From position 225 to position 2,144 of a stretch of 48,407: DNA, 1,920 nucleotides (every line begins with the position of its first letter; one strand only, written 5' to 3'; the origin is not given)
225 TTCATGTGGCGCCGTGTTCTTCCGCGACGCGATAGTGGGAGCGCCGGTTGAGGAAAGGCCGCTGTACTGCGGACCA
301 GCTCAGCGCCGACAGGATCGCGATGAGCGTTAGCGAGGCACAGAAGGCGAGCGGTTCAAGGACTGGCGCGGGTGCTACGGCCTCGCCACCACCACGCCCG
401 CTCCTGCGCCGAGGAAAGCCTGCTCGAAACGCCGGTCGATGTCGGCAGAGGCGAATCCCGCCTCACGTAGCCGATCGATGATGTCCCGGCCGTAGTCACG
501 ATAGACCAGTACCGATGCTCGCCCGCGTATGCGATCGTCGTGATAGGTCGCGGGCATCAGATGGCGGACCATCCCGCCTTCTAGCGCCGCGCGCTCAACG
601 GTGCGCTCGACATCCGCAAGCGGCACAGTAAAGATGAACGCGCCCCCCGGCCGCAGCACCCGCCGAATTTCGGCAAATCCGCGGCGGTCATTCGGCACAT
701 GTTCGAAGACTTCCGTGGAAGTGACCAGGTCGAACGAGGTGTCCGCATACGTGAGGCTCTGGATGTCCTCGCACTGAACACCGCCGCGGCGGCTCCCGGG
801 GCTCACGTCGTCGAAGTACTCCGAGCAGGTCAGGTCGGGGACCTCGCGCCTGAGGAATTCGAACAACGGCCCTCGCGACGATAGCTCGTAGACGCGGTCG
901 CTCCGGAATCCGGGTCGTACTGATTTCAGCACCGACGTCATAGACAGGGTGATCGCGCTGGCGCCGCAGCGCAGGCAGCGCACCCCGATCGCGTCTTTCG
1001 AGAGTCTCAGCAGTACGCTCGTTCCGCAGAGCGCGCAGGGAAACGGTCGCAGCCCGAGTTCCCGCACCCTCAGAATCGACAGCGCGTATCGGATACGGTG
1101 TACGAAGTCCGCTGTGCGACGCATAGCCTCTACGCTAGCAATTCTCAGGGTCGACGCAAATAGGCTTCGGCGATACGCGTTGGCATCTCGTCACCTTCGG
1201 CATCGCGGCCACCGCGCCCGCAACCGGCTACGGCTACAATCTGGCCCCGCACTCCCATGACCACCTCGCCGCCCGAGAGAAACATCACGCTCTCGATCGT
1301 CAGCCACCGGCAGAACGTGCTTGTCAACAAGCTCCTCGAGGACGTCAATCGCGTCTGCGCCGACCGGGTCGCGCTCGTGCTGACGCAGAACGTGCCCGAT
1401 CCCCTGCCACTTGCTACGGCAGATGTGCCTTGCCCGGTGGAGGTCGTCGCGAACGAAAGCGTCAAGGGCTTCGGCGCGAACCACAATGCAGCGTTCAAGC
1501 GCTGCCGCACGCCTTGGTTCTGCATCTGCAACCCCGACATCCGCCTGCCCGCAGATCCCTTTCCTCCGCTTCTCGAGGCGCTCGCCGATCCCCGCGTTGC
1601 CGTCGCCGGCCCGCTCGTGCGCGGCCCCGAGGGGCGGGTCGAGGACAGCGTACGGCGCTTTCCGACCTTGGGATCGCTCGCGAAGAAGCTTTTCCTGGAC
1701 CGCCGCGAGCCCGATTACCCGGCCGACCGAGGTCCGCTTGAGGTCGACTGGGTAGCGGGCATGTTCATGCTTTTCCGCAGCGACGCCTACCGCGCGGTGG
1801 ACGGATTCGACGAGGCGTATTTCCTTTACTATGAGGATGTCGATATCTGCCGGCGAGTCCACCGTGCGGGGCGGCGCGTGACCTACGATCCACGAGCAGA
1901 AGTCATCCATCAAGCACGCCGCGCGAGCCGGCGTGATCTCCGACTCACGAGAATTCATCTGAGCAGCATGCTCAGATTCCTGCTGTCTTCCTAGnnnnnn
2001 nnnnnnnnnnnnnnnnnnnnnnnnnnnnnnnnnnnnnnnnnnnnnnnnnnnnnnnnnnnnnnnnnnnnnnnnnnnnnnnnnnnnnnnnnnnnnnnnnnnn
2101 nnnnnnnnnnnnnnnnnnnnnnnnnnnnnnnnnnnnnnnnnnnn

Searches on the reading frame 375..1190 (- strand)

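Call 49: search_protein_families(library=pfam, proteins=[window:375-1190:-], max_evalue=0.00001)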
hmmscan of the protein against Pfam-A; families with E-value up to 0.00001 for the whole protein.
window:375-1190:- (271 aa): 5 families
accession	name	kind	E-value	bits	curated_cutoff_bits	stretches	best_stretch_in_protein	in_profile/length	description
PF08241.18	Methyltransf_11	-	1.7e-14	54.7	21.2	1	138-187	46-95/95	Methyltransferase domain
PF13489.12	Methyltransf_23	-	5.2e-10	39.7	27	1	107-204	34-131/164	Methyltransferase domain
PF13649.12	Methyltransf_25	-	6.7e-09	36.8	27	1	138-183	50-97/97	Methyltransferase domain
PF13847.12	Methyltransf_31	-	1.8e-07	31.4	27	1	140-190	60-112/145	Methyltransferase domain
PF08242.18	Methyltransf_12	-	1.3e-06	29.5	30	1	144-184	54-97/98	Methyltransferase domain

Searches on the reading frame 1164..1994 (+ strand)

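Call 49: search_protein_families(library=pfam, proteins=[window:1164-1994:+], max_evalue=0.00001)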
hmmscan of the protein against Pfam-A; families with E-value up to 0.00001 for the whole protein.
window:1164-1994:+ (276 aa): 3 families
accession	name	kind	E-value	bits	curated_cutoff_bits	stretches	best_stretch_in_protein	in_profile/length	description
PF13641.12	Glyco_tranf_2_3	-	5e-11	43.5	27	1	53-254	15-216/230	Glycosyltransferase like family 2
PF00535.33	Glycos_transf_2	-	3.9e-07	30.6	23.3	1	90-177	53-132/168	Glycosyl transferase family 2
PF13506.12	Glyco_transf_21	-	5.5e-06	26.4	21.7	0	106-252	21-157/174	Glycosyl transferase family 21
